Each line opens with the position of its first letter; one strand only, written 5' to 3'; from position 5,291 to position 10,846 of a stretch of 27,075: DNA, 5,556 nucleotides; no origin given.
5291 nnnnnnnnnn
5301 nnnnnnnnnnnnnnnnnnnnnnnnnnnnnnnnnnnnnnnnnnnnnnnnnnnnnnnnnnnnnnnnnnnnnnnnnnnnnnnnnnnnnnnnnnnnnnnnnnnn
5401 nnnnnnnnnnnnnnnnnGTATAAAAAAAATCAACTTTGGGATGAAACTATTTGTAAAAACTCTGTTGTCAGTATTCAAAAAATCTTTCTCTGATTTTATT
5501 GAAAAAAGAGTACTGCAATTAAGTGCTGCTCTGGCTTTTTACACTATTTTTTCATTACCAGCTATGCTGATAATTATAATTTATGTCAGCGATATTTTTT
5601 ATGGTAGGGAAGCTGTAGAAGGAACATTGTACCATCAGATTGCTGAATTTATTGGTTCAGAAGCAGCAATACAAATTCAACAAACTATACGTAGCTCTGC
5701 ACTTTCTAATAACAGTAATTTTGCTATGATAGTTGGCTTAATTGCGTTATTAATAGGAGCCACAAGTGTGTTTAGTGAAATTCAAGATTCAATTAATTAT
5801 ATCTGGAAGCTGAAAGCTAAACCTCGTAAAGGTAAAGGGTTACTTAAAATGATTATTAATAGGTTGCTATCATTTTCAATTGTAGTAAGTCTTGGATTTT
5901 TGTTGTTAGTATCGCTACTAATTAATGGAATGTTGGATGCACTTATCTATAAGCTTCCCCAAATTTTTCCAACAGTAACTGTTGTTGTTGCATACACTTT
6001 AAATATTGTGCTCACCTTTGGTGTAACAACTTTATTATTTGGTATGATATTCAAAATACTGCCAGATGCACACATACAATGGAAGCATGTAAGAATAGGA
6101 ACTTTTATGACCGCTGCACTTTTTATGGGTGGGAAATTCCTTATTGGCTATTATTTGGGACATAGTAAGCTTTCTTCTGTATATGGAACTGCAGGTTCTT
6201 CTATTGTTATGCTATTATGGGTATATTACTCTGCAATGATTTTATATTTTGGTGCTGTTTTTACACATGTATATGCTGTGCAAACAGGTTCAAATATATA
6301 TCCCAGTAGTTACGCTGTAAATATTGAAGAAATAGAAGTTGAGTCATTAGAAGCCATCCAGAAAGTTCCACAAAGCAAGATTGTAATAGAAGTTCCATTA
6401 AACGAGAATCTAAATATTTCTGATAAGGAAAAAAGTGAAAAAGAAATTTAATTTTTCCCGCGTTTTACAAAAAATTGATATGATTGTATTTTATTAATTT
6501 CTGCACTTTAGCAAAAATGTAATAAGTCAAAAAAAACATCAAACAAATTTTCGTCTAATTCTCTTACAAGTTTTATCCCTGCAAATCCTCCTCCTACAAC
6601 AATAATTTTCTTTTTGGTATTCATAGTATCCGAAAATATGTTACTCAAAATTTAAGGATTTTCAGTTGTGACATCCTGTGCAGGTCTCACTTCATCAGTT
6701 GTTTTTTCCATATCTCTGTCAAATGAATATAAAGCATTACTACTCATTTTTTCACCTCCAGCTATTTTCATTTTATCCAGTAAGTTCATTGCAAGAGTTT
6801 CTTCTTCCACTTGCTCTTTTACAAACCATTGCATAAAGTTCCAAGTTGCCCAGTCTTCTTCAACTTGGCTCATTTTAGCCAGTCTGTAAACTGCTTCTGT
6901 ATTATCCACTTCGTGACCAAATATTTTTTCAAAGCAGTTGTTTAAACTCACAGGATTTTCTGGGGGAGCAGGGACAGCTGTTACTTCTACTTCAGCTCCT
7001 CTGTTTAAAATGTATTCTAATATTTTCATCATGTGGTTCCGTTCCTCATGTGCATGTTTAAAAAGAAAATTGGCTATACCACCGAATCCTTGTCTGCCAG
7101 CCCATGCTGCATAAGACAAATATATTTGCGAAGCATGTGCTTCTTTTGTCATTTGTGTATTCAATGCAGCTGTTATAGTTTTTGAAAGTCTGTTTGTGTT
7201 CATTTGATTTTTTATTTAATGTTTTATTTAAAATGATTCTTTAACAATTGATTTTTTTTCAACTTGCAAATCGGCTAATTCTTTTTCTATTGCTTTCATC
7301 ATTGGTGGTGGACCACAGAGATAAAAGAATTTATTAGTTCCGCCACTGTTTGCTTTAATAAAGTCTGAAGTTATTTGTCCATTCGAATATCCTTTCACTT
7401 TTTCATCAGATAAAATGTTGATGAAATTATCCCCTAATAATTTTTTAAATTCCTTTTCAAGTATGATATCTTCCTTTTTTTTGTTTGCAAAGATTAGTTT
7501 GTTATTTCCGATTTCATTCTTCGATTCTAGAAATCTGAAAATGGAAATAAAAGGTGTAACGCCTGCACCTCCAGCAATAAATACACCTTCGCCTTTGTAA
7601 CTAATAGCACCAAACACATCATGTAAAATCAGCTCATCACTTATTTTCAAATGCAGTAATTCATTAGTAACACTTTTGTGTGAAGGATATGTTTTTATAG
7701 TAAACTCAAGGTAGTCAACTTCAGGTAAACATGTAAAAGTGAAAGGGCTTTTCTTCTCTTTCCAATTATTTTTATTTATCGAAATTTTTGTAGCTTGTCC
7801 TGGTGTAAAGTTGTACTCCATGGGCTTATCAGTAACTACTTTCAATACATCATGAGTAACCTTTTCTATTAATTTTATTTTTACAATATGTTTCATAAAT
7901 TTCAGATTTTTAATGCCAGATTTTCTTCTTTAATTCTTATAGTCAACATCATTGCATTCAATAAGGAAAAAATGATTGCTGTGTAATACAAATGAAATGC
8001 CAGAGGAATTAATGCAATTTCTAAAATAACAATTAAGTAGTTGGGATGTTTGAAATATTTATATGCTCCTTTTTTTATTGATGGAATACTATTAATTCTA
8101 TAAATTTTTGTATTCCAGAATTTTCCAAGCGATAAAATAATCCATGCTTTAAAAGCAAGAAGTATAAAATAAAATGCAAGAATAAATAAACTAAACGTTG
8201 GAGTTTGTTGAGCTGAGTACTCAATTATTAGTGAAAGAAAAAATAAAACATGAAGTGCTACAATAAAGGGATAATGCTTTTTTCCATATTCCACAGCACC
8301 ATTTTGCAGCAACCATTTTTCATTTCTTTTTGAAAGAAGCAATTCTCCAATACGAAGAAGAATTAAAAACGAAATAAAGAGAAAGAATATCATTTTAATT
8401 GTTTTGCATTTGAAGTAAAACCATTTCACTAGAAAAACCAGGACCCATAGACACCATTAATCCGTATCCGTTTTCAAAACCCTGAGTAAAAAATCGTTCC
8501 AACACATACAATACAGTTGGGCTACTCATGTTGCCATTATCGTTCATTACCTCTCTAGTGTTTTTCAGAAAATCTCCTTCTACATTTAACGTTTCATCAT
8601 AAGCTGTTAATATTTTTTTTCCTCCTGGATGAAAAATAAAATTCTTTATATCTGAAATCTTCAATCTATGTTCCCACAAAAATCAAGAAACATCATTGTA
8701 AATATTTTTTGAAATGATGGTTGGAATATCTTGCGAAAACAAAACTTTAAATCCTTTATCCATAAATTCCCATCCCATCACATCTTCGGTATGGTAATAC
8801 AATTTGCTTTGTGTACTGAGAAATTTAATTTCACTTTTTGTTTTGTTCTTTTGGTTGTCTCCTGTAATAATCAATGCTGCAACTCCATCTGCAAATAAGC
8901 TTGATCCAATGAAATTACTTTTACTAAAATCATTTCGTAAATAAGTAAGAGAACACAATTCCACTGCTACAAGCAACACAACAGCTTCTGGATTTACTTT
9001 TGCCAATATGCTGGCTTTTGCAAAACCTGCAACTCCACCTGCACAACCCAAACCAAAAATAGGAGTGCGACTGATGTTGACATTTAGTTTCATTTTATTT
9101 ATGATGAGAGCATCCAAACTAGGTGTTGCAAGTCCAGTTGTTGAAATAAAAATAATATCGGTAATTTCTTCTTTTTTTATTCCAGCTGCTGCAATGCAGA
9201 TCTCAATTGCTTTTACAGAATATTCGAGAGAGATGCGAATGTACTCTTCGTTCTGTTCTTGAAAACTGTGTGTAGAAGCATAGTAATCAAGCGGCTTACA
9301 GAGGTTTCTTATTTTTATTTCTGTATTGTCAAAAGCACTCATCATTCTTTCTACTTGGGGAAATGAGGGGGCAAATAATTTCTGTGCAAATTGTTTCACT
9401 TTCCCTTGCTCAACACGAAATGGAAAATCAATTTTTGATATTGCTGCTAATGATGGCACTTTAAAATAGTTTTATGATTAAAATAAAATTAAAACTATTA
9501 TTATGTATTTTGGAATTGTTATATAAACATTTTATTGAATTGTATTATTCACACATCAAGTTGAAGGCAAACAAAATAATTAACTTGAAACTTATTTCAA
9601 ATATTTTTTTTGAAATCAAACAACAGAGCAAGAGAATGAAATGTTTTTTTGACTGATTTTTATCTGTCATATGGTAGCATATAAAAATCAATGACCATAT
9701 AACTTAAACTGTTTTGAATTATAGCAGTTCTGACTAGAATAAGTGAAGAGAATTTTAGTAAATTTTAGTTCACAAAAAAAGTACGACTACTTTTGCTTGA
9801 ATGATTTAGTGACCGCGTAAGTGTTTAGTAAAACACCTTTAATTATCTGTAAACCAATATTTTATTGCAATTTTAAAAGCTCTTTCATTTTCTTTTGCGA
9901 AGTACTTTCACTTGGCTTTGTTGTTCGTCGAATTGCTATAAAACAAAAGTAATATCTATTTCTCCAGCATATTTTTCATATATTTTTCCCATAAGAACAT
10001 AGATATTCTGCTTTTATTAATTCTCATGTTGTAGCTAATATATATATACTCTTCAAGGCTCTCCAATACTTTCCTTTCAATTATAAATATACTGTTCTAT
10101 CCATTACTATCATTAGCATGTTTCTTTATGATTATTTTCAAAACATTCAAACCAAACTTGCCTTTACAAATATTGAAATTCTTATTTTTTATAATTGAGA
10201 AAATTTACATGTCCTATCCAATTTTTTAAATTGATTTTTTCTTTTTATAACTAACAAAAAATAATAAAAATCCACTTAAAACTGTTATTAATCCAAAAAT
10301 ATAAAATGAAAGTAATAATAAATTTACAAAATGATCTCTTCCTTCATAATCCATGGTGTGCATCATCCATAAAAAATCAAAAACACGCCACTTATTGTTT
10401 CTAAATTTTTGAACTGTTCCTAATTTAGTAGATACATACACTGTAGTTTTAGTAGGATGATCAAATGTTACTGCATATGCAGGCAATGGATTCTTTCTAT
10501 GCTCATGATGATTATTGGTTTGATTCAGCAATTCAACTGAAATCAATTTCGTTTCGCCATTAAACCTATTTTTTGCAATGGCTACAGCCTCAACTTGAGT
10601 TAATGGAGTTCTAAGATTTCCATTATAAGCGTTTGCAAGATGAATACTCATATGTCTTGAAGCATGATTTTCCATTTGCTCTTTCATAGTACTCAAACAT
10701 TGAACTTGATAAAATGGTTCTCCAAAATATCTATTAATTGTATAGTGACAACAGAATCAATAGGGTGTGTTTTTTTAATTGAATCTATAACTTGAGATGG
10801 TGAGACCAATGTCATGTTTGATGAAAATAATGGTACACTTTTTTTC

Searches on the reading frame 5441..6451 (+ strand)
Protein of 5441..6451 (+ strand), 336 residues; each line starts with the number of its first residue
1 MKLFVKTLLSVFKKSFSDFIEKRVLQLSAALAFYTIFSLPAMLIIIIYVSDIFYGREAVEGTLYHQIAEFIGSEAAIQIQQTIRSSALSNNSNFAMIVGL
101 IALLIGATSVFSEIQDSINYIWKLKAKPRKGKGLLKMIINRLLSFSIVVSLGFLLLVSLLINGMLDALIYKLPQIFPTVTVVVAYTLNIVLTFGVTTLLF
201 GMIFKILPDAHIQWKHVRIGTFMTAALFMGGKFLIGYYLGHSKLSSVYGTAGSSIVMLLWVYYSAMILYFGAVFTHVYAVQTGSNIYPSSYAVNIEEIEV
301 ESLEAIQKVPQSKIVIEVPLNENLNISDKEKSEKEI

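Call 46: search_protein_families(library=pfam, proteins=[window:5441-6451:+])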
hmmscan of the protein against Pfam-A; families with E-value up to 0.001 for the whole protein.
window:5441-6451:+ (336 aa): 1 family
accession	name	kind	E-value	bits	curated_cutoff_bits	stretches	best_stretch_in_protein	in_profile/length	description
PF03631.20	Virul_fac_BrkB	-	5.3e-43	148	33.7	1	21-279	2-256/259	Virulence factor BrkB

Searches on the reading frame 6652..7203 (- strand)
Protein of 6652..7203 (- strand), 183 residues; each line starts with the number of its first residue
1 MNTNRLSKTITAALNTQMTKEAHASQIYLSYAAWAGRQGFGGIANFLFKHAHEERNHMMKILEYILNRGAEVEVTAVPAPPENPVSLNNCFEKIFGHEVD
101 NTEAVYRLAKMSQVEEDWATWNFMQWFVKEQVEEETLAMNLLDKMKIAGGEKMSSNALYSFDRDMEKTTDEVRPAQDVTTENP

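Call 11: search_protein_families(library=pfam, proteins=[window:6652-7203:-])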
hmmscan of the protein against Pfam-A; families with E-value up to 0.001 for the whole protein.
window:6652-7203:- (183 aa): 2 families
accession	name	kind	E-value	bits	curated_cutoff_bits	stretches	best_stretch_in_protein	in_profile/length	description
PF00210.30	Ferritin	-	1.8e-34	119.1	24.5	1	12-146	2-140/142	Ferritin-like domain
PF02915.23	Rubrerythrin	-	0.00016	22.5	22.8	1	14-131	3-127/137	Rubrerythrin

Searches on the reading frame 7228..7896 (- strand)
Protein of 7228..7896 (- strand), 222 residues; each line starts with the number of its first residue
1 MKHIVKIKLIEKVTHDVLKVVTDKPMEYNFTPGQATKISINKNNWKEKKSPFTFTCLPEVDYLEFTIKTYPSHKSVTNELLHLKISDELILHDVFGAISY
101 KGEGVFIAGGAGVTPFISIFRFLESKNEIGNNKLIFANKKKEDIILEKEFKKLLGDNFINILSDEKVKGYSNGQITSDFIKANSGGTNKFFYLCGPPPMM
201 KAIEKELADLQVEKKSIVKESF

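Call 11: search_protein_families(library=pfam, proteins=[window:7228-7896:-])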
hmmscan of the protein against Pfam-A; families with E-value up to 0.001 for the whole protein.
window:7228-7896:- (222 aa): 3 families
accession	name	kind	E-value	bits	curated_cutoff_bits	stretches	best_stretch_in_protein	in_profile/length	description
PF00175.26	NAD_binding_1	-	3.5e-14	53.8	22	1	106-204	1-108/109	Oxidoreductase NAD-binding domain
PF08030.17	NAD_binding_6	-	4.1e-05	24.1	22.2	0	105-144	5-49/156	Ferric reductase NAD binding domain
PF08022.18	FAD_binding_8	-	4.7e-05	23.9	22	1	7-80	6-78/109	FAD-binding domain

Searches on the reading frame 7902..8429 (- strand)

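Call 11: search_protein_families(library=pfam, proteins=[window:7902-8429:-])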
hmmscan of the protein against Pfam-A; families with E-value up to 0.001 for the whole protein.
window:7902-8429:- (175 aa): 1 family
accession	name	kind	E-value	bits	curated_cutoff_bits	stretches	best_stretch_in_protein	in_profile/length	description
PF04140.19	ICMT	-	2.3e-22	79.7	24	1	85-173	3-93/95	Isoprenylcysteine carboxyl methyltransferase (ICMT) family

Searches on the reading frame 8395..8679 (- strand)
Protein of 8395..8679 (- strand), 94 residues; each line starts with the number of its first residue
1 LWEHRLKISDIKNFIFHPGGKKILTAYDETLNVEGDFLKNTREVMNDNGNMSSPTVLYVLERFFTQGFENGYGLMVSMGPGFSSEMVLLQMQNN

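Call 11: search_protein_families(library=pfam, proteins=[window:8395-8679:-])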
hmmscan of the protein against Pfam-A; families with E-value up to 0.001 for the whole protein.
window:8395-8679:- (94 aa): 2 families
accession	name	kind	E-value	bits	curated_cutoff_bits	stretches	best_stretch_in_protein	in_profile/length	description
PF02797.21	Chal_sti_synt_C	-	7.1e-15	55.8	27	1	14-90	63-148/151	Chalcone and stilbene synthases, C-terminal domain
PF08541.16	ACP_syn_III_C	-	1.2e-07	32.2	26.6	1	4-90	4-89/90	3-Oxoacyl-[acyl-carrier-protein (ACP)] synthase III C terminal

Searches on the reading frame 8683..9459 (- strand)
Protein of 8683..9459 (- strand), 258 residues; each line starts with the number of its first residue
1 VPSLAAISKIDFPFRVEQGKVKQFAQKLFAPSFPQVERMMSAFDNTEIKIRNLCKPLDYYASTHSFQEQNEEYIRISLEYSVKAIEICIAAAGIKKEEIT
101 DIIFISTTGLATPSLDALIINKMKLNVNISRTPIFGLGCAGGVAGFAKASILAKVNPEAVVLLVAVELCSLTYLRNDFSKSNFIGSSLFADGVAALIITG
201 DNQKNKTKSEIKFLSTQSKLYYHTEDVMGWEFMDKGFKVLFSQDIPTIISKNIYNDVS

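Call 11: search_protein_families(library=pfam, proteins=[window:8683-9459:-])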
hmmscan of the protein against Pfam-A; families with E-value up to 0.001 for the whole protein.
window:8683-9459:- (258 aa): 2 families
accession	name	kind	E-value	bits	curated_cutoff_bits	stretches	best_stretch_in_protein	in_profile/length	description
PF00195.25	Chal_sti_synt_N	-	1.3e-18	67.7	27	1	77-201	99-224/225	Chalcone and stilbene synthases, N-terminal domain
PF08392.18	FAE1_CUT1_RppA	-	8e-14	52.1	27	1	81-211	87-215/290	FAE1/Type III polyketide synthase-like protein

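Call 85: find_encoding_contigs(protein=window:8683-9459:-, flank=6000, max_places=10)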
Protein window:8683-9459:- (258 aa): 6 contigs read that carry it; 5 places shown.
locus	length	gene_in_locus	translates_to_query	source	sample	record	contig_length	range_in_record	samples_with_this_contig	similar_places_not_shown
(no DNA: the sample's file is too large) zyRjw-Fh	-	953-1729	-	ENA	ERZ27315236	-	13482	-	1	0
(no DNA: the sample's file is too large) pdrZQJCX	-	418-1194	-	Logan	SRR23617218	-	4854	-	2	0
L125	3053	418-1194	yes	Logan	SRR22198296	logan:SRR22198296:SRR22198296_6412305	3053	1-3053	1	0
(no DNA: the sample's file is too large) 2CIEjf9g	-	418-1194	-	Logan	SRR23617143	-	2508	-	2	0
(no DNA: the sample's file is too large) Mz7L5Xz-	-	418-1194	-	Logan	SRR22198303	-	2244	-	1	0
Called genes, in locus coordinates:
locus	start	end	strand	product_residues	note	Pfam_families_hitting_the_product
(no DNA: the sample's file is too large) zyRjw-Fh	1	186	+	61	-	?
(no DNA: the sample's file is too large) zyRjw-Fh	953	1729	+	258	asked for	PF00195:Chal_sti_synt_N, PF08392:FAE1_CUT1_RppA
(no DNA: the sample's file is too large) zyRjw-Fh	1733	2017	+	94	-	PF08541:ACP_syn_III_C, PF02797:Chal_sti_synt_C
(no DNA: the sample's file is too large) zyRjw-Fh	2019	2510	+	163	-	PF04140:ICMT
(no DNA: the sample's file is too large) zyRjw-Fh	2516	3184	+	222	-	PF00175:NAD_binding_1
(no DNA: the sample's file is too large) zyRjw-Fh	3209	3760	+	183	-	PF00210:Ferritin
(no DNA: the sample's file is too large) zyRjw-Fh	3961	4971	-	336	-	PF03631:Virul_fac_BrkB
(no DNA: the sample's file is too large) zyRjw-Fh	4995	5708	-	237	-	PF00578:AhpC-TSA, PF08534:Redoxin, PF10417:1-cysPrx_C (weak)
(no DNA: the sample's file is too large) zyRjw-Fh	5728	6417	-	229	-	PF01965:DJ-1_PfpI, PF17124:ThiJ_like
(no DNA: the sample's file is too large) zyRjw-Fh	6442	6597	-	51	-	-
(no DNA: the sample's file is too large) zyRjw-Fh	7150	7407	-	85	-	-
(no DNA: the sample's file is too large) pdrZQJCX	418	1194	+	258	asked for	PF00195:Chal_sti_synt_N, PF08392:FAE1_CUT1_RppA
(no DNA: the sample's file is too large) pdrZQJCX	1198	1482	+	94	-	PF08541:ACP_syn_III_C, PF02797:Chal_sti_synt_C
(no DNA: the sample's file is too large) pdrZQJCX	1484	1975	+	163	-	PF04140:ICMT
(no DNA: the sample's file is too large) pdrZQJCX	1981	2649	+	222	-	PF00175:NAD_binding_1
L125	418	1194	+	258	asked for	PF00195:Chal_sti_synt_N, PF08392:FAE1_CUT1_RppA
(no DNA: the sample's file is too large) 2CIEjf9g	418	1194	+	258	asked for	PF00195:Chal_sti_synt_N, PF08392:FAE1_CUT1_RppA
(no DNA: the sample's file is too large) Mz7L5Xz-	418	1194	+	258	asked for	PF00195:Chal_sti_synt_N, PF08392:FAE1_CUT1_RppA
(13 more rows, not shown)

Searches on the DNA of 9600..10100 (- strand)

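Call 8: search_rna_families(source=window, start=9600, end=10100, threshold=evalue, max_evalue=10)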
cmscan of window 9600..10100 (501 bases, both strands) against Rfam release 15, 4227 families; matches with E-value up to 10: 3.
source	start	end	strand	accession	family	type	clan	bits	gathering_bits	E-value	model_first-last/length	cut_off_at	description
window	9641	9739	-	RF00540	snopsi18S-1854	Gene; snRNA; snoRNA; HACA-box;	-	16.8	40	4.2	1-156/156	no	Small nucleolar RNA psi18S-1854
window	9851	9901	-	RF00109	Vimentin3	Cis-reg;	-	16.8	36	5.8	1-67/67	no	Vimentin 3' UTR protein-binding region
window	9940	10017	+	RF04352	Plastid-psbA-4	Cis-reg;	CL00153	15.9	56.8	9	1-61/61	no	Plastid-psbA-4 3UTR RNA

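Call 41: search_dna_similar(query=window:9760-9960:-, collection=plasmids, mode=distant, max_evalue=0.01)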
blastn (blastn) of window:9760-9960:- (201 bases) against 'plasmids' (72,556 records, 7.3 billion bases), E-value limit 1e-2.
No match.

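Call 42: search_dna_similar(query=window:9760-9960:-, collection=phages, mode=distant, max_evalue=0.01)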
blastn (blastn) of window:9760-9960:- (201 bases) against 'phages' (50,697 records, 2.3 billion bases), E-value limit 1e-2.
No match.

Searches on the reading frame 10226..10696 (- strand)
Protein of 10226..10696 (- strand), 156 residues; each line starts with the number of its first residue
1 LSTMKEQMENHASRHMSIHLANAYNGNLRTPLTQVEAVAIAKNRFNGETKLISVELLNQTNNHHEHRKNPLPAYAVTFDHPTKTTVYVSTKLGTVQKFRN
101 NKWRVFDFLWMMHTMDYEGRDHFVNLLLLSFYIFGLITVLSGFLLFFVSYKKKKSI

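Call 11: search_protein_families(library=pfam, proteins=[window:10226-10696:-])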
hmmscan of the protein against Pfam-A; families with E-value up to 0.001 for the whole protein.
window:10226-10696:- (156 aa): 0 families

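Call 73: search_protein_families(library=pfam, proteins=[window:10226-10696:-], max_evalue=0.1)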
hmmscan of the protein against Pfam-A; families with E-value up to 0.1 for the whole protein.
window:10226-10696:- (156 aa): 1 family
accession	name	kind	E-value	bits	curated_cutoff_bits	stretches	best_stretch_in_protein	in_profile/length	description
PF03413.25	PepSY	-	0.014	16.1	24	1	32-88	2-49/60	Peptidase propeptide and YPEB domain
